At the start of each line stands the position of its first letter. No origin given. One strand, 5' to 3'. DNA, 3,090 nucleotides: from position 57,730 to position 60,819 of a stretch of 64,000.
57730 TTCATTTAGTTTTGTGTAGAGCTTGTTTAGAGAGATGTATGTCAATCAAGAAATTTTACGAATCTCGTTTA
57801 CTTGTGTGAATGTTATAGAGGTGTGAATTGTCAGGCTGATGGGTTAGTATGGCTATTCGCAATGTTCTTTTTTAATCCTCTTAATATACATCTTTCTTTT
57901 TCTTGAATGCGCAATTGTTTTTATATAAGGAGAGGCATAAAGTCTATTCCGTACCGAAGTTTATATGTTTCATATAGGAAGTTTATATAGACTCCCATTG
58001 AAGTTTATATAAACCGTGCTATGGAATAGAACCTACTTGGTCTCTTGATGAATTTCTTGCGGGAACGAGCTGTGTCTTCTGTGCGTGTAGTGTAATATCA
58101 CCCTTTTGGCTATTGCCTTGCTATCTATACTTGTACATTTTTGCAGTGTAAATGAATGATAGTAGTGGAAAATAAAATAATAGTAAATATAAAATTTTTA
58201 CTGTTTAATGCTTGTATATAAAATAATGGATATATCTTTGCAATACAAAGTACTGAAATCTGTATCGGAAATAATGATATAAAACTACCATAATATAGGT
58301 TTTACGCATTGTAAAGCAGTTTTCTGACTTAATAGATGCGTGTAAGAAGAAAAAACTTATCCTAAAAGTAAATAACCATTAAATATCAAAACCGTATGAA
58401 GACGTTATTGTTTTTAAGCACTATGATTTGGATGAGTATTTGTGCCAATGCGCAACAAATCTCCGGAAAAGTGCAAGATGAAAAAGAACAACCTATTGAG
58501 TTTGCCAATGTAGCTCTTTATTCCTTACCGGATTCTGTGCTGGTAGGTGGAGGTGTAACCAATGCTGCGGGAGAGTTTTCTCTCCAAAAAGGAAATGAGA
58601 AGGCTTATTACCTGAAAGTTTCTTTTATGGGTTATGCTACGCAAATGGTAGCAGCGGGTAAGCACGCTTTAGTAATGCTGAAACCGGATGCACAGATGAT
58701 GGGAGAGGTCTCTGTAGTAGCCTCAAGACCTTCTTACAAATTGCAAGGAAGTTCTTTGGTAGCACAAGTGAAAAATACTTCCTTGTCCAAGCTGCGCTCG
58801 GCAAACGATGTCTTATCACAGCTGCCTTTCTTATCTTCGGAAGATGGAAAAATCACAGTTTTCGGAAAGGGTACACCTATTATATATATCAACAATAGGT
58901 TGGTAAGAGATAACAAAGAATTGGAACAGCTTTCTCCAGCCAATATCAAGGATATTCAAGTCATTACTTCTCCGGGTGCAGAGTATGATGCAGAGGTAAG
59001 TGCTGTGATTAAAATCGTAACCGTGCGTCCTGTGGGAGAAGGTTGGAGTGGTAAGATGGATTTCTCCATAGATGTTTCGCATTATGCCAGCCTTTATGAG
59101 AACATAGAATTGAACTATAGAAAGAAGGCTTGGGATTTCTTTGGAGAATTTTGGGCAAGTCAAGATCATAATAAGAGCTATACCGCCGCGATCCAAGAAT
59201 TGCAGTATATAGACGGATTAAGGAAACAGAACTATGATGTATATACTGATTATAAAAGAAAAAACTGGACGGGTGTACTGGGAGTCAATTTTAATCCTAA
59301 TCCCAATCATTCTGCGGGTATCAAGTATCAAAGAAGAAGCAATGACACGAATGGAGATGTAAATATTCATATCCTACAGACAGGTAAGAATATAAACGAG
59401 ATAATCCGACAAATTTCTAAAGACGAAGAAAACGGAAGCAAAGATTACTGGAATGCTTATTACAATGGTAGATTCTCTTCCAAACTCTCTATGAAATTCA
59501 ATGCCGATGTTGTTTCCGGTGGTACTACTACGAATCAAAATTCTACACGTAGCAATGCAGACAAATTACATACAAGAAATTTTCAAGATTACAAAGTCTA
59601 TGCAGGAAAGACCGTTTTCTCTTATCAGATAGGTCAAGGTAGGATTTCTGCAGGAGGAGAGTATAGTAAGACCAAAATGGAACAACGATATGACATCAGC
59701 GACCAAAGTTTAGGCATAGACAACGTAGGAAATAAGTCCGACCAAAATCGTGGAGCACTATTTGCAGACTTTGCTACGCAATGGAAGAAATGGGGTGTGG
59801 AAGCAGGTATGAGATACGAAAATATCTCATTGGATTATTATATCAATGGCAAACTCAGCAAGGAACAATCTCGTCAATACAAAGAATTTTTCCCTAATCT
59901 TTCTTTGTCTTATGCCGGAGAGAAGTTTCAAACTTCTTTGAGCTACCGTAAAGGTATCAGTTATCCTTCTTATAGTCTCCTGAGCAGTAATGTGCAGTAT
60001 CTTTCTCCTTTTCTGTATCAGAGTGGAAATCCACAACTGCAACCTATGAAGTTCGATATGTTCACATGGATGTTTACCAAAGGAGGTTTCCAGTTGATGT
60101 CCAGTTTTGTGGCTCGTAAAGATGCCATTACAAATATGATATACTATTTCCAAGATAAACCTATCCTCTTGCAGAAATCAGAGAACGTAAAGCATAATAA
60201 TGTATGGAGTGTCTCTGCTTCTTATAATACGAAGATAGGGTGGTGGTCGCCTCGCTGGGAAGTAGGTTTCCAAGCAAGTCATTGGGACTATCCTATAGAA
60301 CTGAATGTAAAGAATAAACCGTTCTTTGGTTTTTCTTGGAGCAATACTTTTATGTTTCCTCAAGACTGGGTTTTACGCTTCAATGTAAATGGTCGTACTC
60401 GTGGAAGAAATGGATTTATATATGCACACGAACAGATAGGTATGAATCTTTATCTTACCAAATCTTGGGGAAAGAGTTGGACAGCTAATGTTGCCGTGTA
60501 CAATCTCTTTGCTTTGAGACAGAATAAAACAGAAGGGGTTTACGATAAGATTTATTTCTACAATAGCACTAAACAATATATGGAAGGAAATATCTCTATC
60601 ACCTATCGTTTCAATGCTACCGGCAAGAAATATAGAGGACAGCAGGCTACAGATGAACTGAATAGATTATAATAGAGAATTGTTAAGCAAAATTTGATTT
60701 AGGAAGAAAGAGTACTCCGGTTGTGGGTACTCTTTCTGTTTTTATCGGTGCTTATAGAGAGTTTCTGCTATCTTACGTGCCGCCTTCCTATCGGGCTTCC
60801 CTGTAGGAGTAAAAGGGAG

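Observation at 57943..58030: Dispersed intergenic repeat family built from 21-22 bp units around the palindrome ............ (five copies in 64 kb)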

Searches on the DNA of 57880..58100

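Call 90: search_rna_families(source=window, start=57880, end=58100, threshold=evalue, max_evalue=1)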
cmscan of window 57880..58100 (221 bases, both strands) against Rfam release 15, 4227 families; matches with E-value up to 1: 3.
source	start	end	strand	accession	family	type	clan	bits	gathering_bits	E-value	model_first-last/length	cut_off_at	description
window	57941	58032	+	RF04144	MIR9783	Gene; miRNA;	-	20.9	100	0.065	1-95/95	no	MIR9783 microRNA precursor family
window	57991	58028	+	RF01279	snoR53Y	Gene; snRNA; snoRNA; CD-box;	CL00080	18.6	43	0.45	1-76/76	no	Small nucleolar RNA snoR53Y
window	57938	57994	-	RF01220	snoR104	Gene; snRNA; snoRNA; HACA-box;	-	18.4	40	0.55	1-118/118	no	Small nucleolar RNA snoR104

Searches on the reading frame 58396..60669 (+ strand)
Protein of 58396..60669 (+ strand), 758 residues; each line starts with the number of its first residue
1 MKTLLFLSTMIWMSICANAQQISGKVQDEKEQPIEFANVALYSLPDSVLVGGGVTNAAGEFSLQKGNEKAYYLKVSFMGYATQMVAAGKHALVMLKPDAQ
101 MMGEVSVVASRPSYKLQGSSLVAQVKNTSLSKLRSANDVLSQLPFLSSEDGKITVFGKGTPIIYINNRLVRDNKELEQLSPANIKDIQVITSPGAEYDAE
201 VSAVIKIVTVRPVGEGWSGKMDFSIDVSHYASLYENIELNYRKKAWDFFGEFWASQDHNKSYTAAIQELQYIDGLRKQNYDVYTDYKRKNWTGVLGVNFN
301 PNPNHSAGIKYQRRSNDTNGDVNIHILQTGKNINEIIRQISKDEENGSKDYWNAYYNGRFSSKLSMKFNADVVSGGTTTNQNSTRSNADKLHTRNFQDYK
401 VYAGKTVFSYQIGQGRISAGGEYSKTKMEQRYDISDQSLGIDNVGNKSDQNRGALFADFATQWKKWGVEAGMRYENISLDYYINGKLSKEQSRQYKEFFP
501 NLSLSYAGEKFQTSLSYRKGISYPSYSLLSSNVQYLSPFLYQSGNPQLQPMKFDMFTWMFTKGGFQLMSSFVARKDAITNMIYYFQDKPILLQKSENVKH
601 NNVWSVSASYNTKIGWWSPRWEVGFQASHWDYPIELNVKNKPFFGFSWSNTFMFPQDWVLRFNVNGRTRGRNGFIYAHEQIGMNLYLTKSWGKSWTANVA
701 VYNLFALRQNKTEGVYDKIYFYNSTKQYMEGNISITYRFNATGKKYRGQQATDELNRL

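Call 18: find_encoding_contigs(protein=window:58396-60669:+, flank=3000, max_places=10)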
Protein window:58396-60669:+ (758 aa): 9 contigs read that carry it; 1 place shown.
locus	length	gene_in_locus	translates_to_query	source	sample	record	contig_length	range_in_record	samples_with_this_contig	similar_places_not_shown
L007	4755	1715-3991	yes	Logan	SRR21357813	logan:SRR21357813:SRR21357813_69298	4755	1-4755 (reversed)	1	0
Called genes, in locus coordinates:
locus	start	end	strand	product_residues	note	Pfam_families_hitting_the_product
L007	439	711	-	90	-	PF15738:YafQ_toxin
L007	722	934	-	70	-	-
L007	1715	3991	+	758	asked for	PF13620:CarboxypepD_reg, PF13715:CarbopepD_reg_2, PF00593:TonB_dep_Rec_b-barrel, PF14905:OMP_b-brl_3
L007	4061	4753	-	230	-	?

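Call 70: find_homologous_proteins(query=window:58396-60669:+, max_evalue=1e-50)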
Query window:58396-60669:+ (758 aa): 780 proteins with E <= 1e-50 among 8000 candidates; the best 120 are listed.
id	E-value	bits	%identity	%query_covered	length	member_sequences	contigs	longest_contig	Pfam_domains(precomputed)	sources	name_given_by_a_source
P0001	0.0e+0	1701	98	100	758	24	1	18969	PF13715.13,PF13620.13,PF00593.31,PF14905.13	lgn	-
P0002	1.4e-262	892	54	100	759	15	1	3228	PF13715.13,PF13620.13,PF00593.31,PF14905.13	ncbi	-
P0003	1.5e-192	660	45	98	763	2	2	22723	PF13715.13,PF13620.13,PF00593.31,PF14905.13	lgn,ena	-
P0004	8.8e-189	648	45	100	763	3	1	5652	PF13715.13,PF13620.13,PF00593.31,PF14905.13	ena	-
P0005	1.5e-185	637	43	100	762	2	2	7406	PF13715.13,PF13620.13,PF00593.31,PF14905.13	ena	-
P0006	6.8e-184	632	44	99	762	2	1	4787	PF13715.13,PF13620.13,PF00593.31,PF14905.13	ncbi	-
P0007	6.2e-183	628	43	100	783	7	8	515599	PF13715.13,PF13620.13,PF14905.13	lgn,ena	-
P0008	4.8e-182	626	43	99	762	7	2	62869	PF13715.13,PF13620.13,PF00593.31,PF14905.13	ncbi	-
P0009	1.7e-181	624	43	99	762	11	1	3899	PF13715.13,PF13620.13,PF00593.31,PF14905.13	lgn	-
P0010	1.0e-180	621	43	99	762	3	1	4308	PF13715.13,PF13620.13,PF00593.31,PF14905.13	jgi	-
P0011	1.8e-180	620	43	97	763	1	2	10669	PF13715.13,PF13620.13,PF00593.31,PF14905.13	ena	-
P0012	7.0e-180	618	43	100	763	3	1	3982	PF13715.13,PF13620.13,PF00593.31,PF14905.13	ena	-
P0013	1.7e-179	617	44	97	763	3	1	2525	PF13715.13,PF13620.13,PF00593.31,PF14905.13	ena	-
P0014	2.0e-179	617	42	100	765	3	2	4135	PF13715.13,PF13620.13,PF00593.31,PF14905.13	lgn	-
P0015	5.1e-179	616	43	97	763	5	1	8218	PF13715.13,PF13620.13,PF00593.31,PF14905.13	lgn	-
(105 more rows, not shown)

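Call 71: find_encoding_contigs(protein=P0001, flank=6000, max_places=6)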
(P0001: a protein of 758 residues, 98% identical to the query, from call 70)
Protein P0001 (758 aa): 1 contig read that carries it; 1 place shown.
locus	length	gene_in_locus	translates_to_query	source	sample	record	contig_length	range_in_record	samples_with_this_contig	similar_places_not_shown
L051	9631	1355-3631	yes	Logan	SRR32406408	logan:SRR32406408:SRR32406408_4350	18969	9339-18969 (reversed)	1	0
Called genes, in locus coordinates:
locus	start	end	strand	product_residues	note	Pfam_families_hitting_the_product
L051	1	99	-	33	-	?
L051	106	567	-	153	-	PF00572:Ribosomal_L13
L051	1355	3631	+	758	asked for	PF13620:CarboxypepD_reg, PF13715:CarbopepD_reg_2, PF00593:TonB_dep_Rec_b-barrel, PF14905:OMP_b-brl_3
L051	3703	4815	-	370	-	PF00501:AMP-binding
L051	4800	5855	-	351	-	PF21508:MenC_N (weak), PF13378:MR_MLE_C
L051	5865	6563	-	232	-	PF01182:Glucosamine_iso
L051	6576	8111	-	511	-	PF00479:G6PD_N, PF02781:G6PD_C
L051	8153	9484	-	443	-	PF03065:Glyco_hydro_57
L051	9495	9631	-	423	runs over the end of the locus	PF08323:Glyco_transf_5, PF13579:Glyco_trans_4_4, PF13439:Glyco_transf_4, PF20706:GT4-conflict, PF00534:Glycos_transf_1, PF13692:Glyco_trans_1_4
